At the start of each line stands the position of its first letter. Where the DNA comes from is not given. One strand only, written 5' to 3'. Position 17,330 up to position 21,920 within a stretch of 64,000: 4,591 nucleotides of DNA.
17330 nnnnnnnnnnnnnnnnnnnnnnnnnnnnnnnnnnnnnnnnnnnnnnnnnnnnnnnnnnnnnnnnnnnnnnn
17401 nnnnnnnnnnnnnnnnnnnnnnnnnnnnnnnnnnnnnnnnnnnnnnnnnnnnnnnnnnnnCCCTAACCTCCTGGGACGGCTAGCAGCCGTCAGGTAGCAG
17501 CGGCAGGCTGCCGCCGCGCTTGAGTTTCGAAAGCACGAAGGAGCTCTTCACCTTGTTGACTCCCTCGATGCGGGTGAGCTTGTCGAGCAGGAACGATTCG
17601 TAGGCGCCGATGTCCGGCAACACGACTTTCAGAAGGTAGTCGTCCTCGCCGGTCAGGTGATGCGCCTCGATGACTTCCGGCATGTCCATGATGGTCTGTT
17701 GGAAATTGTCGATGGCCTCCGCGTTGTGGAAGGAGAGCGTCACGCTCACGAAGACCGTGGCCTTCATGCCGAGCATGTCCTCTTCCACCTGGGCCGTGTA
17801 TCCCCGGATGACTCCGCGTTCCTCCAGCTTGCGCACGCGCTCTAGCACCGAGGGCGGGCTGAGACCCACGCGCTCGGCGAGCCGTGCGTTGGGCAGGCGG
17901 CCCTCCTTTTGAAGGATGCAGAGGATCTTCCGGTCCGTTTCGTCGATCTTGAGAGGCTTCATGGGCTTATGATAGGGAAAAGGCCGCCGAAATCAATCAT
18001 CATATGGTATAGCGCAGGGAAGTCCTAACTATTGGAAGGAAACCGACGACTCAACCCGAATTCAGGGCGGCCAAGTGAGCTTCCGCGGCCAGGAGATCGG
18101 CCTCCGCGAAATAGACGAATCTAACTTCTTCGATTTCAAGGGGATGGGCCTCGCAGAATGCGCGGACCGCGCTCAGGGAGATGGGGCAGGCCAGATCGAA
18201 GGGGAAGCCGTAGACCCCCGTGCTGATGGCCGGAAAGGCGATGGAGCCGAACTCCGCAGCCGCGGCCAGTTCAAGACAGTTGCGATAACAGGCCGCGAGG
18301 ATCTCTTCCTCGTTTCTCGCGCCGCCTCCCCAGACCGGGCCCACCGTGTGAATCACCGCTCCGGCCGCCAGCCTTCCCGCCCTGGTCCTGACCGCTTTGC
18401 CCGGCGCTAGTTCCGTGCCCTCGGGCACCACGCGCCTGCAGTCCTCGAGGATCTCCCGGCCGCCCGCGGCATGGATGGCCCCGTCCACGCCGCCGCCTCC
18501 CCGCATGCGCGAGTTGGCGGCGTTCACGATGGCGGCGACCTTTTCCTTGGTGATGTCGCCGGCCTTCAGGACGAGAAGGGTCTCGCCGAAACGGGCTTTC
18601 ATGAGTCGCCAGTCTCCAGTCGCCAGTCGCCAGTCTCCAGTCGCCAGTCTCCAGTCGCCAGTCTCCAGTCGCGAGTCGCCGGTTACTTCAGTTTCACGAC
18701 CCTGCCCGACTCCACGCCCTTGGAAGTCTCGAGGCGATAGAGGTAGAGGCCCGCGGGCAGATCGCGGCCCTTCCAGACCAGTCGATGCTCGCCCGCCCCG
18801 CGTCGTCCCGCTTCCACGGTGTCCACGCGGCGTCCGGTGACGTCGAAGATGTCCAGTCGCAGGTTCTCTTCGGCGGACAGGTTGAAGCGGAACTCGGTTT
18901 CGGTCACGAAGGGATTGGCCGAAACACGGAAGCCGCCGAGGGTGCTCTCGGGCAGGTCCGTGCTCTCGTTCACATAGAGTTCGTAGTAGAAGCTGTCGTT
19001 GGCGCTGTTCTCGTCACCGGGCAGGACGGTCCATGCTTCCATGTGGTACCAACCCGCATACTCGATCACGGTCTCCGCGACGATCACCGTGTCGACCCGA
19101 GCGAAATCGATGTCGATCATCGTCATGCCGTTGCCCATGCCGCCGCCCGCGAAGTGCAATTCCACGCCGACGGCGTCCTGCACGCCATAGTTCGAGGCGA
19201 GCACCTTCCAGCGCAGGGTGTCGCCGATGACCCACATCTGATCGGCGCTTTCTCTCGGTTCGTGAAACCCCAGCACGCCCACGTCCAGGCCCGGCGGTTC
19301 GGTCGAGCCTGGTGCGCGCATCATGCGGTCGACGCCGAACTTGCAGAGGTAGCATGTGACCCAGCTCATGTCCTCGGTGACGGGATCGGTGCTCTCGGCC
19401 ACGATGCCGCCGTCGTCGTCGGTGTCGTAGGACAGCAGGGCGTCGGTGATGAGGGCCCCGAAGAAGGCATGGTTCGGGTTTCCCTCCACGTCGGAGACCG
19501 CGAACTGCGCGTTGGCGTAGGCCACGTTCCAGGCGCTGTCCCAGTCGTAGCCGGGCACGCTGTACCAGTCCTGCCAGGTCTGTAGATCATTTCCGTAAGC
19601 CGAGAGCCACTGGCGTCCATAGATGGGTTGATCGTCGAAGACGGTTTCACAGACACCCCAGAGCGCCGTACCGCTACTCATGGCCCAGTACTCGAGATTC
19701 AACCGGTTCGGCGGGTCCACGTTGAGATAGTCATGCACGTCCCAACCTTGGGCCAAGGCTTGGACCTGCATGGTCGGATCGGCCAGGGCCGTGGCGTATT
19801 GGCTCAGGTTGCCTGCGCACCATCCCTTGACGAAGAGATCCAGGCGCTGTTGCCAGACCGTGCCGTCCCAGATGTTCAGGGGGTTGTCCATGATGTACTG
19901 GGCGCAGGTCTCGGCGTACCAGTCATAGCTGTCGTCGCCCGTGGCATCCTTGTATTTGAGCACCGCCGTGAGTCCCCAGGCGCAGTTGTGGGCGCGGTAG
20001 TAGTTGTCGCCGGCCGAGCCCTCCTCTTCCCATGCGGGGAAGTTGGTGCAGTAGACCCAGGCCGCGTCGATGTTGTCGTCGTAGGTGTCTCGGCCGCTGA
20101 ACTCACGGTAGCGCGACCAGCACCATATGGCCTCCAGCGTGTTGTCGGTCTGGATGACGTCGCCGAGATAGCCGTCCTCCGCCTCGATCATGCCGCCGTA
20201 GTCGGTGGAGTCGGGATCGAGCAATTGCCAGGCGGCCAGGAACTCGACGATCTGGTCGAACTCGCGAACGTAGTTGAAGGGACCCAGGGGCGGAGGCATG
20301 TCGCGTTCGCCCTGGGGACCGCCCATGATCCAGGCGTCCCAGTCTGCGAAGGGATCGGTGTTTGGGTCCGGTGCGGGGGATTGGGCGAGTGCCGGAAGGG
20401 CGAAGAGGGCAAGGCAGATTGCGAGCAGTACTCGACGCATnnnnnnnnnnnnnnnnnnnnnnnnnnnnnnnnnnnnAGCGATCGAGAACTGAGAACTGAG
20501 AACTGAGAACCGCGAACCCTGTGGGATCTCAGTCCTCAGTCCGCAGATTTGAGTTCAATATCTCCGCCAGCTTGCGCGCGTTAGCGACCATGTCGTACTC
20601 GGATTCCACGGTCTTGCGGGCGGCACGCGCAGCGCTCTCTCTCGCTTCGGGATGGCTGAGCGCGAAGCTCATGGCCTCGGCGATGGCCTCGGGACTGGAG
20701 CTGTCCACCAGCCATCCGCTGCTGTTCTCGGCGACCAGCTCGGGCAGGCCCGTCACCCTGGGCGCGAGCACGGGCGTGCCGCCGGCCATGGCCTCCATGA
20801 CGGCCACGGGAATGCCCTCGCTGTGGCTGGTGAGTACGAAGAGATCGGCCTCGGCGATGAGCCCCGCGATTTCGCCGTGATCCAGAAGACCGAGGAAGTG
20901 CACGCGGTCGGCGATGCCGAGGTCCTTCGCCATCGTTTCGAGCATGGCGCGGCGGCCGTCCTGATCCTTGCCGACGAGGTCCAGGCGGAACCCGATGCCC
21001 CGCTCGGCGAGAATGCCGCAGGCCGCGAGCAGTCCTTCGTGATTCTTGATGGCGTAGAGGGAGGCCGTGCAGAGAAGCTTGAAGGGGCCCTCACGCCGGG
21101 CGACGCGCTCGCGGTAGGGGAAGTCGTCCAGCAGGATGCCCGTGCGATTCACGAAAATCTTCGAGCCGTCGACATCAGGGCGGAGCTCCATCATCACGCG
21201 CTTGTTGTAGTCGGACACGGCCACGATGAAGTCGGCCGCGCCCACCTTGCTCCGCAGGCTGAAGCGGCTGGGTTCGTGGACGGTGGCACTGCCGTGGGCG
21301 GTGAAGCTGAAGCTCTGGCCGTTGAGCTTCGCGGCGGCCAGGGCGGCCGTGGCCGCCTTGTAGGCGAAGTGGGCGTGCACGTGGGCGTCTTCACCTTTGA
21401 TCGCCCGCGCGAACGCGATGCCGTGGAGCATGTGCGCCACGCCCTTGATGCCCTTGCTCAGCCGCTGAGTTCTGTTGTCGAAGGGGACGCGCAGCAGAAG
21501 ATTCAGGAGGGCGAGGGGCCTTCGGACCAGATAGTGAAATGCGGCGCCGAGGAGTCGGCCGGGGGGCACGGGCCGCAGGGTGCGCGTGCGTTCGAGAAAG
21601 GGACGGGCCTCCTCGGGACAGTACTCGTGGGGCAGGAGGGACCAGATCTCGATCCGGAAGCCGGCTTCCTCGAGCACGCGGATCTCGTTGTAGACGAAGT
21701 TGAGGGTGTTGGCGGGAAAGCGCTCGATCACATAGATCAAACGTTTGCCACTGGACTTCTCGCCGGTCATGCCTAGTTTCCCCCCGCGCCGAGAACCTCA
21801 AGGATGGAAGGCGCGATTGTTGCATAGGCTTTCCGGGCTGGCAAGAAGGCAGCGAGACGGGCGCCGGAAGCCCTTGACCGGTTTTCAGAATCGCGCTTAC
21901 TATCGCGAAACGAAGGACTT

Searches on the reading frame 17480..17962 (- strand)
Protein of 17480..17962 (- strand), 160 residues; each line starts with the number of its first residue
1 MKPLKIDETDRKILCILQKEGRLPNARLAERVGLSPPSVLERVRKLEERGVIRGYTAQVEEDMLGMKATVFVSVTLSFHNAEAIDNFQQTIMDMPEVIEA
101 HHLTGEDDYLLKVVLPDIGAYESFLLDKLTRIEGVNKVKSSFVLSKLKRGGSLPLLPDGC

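Call 39: search_protein_families(library=pfam, proteins=[window:17480-17962:-])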
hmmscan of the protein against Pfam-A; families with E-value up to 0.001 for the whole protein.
window:17480-17962:- (160 aa): 8 families
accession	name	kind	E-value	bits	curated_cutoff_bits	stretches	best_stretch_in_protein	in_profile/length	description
PF01037.27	AsnC_trans_reg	-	9.7e-23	80.3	25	1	73-145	2-72/73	Lrp/AsnC ligand binding domain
PF13412.12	HTH_24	-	4.9e-20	71.3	21.9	1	6-53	1-48/48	Winged helix-turn-helix DNA-binding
PF13404.12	HTH_AsnC-type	-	2.6e-17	62.8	27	1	6-47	1-42/42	AsnC-type helix-turn-helix domain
PF22451.2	NirdL-like_HTH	-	7.7e-07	29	27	1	24-53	18-47/47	Siroheme decarboxylase NirDL-like HTH domain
PF01047.28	MarR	-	8.8e-07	29.2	24.6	1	9-53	4-48/59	MarR family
PF09339.16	HTH_IclR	-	9.7e-05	22.5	22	1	15-53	11-49/52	IclR helix-turn-helix domain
PF01325.25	Fe_dep_repress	-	0.00044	20.8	26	1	21-51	21-51/60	Iron dependent repressor, N-terminal DNA binding domain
PF08222.17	HTH_CodY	-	0.00054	19.9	27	0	20-70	2-45/61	CodY helix-turn-helix domain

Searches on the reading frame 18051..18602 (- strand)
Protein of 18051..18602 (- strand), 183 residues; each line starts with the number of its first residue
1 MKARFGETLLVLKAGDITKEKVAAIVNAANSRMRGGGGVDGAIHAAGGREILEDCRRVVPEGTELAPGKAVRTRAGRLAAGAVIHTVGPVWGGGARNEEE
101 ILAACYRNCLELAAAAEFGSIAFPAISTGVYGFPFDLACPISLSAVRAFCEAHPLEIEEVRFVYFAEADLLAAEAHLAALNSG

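Call 39: search_protein_families(library=pfam, proteins=[window:18051-18602:-])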
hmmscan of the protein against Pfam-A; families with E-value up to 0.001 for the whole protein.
window:18051-18602:- (183 aa): 1 family
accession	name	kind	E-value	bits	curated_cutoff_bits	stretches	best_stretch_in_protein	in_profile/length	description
PF01661.27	Macro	-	2e-40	137.8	22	1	26-140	1-116/118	Macro domain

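Call 53: find_homologous_proteins(query=window:18051-18602:-, max_evalue=1e-40)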
Query window:18051-18602:- (183 aa): 1091 proteins with E <= 1e-40 among 8000 candidates; the best 120 are listed.
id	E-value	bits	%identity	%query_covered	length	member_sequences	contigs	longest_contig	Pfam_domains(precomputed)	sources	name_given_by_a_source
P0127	1.3e-112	391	100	100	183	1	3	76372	PF01661.28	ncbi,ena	-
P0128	4.1e-89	315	79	99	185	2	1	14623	PF01661.28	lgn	-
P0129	3.5e-78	279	70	99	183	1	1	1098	PF01661.28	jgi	jgi:O-acetyl-ADP-ribose deacetylase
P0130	4.3e-52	194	56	90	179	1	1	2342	PF01661.28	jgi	jgi:O-acetyl-ADP-ribose deacetylase (regulator of RNase III)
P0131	4.8e-51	191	59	87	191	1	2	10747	PF01661.28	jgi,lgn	jgi:O-acetyl-ADP-ribose deacetylase (regulator of RNase III)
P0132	9.0e-51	190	62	83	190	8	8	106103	PF01661.28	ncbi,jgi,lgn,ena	-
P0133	3.0e-50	188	58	96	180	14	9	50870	PF01661.28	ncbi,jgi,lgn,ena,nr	ncbi:MAG TPA: O-acetyl-ADP-ribose deacetylase [Vicinamibacteria bacterium]|jgi:O-acetyl-ADP-ribose d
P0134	3.4e-50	188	57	90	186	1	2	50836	PF01661.28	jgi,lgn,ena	-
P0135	1.2e-48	183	60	82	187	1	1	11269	PF01661.28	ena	-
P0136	2.1e-48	182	54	89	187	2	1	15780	PF01661.28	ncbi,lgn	ncbi:MAG TPA: O-acetyl-ADP-ribose deacetylase [Thermomicrobiales bacterium]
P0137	4.2e-48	181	57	87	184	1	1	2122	PF01661.28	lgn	-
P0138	7.1e-48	181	59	87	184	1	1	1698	PF01661.28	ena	-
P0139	9.2e-48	180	54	97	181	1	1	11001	PF01661.28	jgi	jgi:O-acetyl-ADP-ribose deacetylase (regulator of RNase III)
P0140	1.1e-47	180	58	93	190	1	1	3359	PF01661.28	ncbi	-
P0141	1.3e-47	180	55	92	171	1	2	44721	PF01661.28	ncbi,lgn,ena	-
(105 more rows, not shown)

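Call 54: find_encoding_contigs(protein=P0128, flank=4000, max_places=2)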
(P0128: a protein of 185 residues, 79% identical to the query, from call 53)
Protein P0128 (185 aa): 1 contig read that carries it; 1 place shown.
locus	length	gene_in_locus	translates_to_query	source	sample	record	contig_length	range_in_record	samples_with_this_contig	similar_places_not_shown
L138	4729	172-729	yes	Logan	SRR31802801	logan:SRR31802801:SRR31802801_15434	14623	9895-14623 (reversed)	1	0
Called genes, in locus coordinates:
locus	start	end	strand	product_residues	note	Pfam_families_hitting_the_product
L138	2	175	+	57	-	?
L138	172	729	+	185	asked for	PF01661:Macro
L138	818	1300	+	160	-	PF01047:MarR (weak), PF13404:HTH_AsnC-type, PF13412:HTH_24, PF22451:NirdL-like_HTH (weak), PF01037:AsnC_trans_reg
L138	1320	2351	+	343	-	PF00208:ELFV_dehydrog (weak), PF03447:NAD_binding_3 (weak), PF00742:Homoserine_dh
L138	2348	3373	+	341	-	PF01118:Semialdhyde_dh, PF02774:Semialdhyde_dhC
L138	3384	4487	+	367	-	PF00696:AA_kinase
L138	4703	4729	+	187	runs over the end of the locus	PF13689:DUF4154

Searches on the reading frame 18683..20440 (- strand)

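Call 39: search_protein_families(library=pfam, proteins=[window:18683-20440:-])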
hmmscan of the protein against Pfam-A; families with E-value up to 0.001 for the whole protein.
window:18683-20440:- (585 aa): 1 family
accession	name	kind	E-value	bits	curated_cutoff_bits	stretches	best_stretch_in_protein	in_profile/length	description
PF13860.13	FlgD_ig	-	2.3e-06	27.9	27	1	516-573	13-76/79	FlgD Ig-like domain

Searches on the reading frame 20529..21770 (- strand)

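Call 39: search_protein_families(library=pfam, proteins=[window:20529-21770:-])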
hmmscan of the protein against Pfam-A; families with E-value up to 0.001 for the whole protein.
window:20529-21770:- (413 aa): 5 families
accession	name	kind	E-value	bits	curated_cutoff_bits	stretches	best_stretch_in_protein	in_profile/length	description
PF00534.26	Glycos_transf_1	-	1e-34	120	26.4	1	219-386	5-171/172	Glycosyl transferases group 1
PF13692.12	Glyco_trans_1_4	-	6.9e-28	98.1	27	1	231-371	3-140/142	Glycosyl transferases group 1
PF13524.12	Glyco_trans_1_2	-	3.6e-13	50.1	25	1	261-401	15-142/144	Glycosyl transferase-like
PF20706.3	GT4-conflict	-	1.6e-11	44.3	26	1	204-406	173-373/385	Family 4 Glycosyltransferase in conflict systems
PF13439.12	Glyco_transf_4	-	5.2e-07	30.3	28.5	1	131-212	76-166/170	Glycosyltransferase Family 4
